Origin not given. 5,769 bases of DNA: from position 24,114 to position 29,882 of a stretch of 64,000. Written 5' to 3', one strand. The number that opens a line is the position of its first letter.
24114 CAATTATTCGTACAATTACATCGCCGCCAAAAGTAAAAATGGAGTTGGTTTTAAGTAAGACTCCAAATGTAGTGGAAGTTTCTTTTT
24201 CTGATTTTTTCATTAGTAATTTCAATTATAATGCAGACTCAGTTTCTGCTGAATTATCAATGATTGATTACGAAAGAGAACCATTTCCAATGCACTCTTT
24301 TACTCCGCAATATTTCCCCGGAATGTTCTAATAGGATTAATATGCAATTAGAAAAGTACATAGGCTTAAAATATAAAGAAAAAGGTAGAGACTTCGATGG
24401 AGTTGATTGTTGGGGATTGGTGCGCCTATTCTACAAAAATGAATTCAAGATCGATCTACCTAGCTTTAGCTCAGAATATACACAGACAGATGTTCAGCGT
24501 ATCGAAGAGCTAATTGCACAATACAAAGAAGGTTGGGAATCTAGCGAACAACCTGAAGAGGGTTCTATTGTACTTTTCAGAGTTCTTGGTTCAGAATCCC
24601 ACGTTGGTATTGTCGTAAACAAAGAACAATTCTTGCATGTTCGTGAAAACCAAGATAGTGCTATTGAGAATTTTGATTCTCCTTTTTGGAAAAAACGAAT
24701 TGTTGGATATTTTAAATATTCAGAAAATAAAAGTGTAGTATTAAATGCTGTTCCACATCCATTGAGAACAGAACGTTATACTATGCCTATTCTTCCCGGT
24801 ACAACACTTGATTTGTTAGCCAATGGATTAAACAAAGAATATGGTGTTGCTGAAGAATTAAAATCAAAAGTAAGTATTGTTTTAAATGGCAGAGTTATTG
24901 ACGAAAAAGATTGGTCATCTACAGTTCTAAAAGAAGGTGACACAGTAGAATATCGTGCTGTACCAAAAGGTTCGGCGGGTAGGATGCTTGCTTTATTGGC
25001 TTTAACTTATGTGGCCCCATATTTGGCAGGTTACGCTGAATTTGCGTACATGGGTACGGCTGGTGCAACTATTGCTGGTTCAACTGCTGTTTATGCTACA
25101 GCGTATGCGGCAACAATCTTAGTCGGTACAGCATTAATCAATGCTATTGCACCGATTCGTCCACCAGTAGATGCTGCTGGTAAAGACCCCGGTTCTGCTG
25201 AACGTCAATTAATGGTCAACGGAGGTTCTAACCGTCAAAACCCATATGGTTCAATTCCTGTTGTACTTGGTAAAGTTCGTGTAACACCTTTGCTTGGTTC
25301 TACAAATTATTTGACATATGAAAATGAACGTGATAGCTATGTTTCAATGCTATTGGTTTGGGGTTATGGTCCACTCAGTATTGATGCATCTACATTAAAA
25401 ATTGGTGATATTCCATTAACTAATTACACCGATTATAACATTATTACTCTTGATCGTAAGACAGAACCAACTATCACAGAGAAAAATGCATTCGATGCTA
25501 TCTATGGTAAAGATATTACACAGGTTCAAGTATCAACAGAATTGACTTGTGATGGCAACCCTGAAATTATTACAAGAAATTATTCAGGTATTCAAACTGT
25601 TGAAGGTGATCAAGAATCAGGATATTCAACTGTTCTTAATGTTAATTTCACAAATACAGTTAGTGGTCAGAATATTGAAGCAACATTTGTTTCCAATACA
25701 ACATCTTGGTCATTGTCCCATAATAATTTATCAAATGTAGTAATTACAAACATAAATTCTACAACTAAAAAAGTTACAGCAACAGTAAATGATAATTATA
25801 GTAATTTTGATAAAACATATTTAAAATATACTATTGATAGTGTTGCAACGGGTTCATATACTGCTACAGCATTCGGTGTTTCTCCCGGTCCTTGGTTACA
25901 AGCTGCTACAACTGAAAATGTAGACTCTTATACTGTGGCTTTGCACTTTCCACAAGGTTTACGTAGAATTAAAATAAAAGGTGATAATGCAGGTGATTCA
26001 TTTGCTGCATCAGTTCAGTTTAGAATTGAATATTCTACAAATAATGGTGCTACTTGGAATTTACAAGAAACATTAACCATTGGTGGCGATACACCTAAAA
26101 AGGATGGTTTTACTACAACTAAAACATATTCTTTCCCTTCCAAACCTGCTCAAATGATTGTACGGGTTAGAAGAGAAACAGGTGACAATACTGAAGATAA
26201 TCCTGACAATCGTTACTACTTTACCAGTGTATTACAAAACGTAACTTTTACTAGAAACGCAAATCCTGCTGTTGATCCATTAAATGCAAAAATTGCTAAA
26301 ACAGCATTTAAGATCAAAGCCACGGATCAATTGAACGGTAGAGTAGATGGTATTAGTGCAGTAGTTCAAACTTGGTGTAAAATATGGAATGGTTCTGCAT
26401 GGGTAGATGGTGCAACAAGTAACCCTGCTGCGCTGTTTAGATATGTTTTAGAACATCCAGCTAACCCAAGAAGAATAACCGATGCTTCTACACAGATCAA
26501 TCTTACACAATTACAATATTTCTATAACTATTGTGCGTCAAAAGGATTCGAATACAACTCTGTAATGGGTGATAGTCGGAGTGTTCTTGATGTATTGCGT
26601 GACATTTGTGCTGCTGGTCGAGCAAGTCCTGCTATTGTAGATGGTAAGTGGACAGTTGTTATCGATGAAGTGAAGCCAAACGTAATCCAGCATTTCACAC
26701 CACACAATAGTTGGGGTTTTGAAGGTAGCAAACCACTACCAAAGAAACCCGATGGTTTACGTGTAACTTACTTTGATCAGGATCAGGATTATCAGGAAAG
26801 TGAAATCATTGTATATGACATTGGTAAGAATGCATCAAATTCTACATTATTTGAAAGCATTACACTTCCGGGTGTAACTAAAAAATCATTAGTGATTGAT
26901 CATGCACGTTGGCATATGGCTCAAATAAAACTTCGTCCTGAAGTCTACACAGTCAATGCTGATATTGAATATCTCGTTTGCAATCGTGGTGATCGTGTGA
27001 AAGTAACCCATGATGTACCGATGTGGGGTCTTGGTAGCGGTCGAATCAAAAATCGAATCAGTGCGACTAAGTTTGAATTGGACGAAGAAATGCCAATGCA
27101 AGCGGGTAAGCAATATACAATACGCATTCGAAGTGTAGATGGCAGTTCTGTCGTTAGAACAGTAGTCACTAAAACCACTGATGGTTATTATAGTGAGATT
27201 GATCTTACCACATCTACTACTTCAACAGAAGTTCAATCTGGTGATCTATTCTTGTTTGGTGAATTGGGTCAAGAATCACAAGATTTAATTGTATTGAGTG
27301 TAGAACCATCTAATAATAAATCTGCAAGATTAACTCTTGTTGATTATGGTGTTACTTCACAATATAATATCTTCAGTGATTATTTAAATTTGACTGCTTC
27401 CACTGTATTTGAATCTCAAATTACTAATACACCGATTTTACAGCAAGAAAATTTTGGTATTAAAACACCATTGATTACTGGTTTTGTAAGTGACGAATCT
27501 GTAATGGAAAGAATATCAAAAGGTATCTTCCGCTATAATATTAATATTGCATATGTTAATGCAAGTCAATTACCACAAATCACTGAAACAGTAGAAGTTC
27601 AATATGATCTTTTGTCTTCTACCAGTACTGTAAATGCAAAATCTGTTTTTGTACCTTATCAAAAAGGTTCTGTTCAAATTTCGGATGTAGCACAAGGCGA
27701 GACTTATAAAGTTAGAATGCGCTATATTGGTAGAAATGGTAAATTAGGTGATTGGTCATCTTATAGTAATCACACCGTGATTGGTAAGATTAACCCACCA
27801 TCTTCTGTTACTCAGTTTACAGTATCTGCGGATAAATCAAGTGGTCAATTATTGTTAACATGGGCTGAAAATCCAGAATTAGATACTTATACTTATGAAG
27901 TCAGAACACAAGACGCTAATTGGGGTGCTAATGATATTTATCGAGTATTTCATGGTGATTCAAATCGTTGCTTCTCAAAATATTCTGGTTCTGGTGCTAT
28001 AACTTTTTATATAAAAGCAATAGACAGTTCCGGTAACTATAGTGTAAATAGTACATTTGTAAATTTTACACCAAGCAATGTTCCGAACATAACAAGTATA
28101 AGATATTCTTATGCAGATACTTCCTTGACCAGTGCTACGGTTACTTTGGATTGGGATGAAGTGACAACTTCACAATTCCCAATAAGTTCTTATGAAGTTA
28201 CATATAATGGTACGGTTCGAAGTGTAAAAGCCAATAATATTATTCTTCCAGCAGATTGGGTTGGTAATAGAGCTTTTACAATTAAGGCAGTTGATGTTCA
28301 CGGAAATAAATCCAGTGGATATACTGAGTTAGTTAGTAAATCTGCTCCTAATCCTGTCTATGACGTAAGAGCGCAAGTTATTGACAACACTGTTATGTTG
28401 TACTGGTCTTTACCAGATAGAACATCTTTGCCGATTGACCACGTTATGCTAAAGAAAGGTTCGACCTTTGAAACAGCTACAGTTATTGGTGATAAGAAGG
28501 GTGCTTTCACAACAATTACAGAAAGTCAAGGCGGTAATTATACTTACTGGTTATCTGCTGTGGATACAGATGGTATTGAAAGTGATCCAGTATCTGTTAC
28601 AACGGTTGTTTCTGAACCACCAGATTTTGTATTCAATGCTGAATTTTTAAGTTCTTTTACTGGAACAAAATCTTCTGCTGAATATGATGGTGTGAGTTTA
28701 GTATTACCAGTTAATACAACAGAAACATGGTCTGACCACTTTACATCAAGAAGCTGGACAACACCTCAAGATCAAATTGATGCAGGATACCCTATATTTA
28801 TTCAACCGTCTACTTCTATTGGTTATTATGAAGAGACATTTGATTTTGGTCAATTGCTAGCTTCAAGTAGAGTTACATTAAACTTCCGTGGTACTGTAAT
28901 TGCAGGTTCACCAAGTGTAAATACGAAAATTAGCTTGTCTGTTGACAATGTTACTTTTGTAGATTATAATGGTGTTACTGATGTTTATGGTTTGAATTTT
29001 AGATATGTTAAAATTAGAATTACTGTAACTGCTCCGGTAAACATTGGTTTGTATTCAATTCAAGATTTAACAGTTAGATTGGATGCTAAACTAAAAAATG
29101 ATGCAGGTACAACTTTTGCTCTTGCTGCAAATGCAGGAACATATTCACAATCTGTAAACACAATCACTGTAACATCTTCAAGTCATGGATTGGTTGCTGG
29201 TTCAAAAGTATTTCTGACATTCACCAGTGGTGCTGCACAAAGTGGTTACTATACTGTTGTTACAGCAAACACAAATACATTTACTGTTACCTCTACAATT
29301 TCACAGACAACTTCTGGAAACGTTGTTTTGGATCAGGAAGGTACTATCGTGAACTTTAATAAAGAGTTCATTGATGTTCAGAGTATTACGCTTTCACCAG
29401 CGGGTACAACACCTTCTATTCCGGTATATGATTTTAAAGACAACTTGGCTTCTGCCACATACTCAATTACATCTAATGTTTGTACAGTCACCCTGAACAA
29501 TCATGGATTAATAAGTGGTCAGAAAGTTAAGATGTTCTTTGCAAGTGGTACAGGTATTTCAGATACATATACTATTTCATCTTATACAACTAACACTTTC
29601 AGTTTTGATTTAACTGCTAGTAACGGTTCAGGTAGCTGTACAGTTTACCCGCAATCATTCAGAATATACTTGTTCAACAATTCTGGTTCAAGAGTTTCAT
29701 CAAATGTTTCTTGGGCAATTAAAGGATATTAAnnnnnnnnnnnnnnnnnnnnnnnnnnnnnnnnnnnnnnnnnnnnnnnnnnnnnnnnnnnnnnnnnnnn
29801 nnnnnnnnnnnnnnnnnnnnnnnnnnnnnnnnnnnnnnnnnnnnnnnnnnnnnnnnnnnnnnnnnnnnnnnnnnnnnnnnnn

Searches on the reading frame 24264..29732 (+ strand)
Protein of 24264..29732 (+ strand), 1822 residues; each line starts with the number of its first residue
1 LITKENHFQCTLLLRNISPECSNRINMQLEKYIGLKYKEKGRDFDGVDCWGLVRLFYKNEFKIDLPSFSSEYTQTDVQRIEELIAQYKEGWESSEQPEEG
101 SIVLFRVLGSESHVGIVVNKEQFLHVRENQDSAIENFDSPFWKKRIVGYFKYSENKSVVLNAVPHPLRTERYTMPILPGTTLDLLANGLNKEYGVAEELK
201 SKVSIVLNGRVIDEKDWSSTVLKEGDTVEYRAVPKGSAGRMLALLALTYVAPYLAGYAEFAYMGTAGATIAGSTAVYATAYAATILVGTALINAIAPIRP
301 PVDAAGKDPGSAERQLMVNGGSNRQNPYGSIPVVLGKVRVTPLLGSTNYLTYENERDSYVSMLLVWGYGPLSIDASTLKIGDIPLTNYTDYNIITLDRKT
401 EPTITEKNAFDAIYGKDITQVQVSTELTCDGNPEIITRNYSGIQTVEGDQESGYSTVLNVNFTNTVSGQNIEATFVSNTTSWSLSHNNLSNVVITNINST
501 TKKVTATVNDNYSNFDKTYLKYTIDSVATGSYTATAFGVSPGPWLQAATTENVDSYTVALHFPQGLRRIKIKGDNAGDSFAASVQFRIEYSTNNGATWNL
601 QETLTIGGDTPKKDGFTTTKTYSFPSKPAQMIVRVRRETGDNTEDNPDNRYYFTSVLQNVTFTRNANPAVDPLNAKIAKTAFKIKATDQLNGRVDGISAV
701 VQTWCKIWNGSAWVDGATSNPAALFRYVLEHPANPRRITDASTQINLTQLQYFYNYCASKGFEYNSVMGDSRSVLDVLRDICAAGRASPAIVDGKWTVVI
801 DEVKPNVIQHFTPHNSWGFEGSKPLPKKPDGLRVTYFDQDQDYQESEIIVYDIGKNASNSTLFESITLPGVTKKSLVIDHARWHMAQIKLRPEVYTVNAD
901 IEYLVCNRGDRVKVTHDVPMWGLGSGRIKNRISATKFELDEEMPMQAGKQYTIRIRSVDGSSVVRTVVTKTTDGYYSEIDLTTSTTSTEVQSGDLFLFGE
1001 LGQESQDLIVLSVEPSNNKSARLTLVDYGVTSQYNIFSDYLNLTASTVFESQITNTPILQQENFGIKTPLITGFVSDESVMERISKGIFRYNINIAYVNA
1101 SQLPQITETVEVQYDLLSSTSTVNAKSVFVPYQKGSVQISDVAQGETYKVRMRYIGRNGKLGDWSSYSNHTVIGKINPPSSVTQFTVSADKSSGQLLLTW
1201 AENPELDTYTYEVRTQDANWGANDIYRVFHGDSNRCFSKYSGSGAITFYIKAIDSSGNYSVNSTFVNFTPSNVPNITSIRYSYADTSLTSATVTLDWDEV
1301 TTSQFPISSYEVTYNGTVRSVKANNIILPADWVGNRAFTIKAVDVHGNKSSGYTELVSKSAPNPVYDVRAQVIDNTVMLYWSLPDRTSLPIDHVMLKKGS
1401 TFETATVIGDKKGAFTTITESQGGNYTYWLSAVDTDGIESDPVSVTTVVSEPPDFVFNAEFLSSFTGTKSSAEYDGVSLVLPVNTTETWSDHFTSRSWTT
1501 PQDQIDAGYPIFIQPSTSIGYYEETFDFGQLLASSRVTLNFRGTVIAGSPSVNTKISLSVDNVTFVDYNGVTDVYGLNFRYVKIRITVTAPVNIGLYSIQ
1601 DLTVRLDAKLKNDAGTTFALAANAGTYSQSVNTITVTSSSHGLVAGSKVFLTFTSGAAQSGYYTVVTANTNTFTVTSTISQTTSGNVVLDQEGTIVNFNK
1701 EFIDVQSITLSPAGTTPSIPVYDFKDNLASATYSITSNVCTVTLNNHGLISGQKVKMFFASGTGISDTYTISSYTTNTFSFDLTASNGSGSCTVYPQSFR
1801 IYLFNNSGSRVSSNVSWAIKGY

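Call 11: search_protein_families(library=phrogs, proteins=[window:24264-29732:+])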
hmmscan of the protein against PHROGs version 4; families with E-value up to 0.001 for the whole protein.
window:24264-29732:+ (1822 aa): 7 families
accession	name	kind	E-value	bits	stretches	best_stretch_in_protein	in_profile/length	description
phrog_31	-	tail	7.2e-89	300.1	2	542-1273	358-1065/1565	central tail fiber J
phrog_469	-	tail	1.3e-47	163.4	2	399-1028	283-887/903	tail protein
phrog_1727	-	tail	1.8e-40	139.5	1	542-1749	103-1108/1174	tail protein and host specificity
phrog_329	-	tail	5.8e-20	72.1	1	22-159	535-660/949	minor tail protein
phrog_23466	-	unknown function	2e-12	47.7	1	751-1029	56-342/358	-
phrog_30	-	tail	7.9e-09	36.4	1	48-152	413-519/544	minor tail protein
phrog_2552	-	unknown function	1.7e-05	25.6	1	46-157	12-125/142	-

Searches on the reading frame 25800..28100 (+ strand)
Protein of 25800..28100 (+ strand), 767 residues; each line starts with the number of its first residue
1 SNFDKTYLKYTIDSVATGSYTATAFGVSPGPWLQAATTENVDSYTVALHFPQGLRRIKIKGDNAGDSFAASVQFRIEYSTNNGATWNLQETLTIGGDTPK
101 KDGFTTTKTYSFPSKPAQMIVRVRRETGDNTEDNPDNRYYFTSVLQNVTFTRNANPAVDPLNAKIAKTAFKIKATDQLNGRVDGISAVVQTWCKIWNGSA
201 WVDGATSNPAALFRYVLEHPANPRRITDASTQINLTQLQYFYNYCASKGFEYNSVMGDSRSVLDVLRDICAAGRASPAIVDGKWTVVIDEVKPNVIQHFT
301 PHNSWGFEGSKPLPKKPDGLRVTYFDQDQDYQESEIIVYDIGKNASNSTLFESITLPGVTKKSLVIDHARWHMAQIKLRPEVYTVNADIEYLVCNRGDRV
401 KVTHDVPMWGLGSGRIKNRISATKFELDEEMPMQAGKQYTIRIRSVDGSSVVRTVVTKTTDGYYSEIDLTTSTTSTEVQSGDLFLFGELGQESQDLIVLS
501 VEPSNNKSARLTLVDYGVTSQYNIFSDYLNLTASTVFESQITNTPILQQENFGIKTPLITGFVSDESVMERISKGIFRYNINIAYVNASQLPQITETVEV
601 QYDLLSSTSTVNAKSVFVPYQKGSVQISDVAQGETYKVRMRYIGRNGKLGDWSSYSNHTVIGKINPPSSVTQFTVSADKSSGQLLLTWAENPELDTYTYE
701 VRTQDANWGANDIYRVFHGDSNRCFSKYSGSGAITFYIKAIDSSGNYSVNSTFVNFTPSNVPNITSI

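Call 50: find_related_loci(query=window:25800-28100:+, collection=viral_contigs, flank=10000)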
Query window:25800-28100:+ (767 aa) in viral_contigs; peptide patterns used: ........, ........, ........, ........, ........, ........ (x = any residue, [..] = any of these).
7 stretches matched a pattern; 5 encode a relative of the query (tblastn E <= 1e-3); 5 distinct loci.
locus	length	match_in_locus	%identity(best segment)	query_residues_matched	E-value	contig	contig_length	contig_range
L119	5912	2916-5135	91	27-767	0e+0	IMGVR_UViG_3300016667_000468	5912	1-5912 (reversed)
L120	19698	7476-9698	75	27-767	0e+0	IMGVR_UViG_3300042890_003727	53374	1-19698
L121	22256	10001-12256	66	29-767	0e+0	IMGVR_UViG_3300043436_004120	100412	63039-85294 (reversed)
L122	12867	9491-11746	66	29-767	0e+0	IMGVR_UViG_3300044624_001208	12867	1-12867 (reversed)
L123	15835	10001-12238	65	30-767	0e+0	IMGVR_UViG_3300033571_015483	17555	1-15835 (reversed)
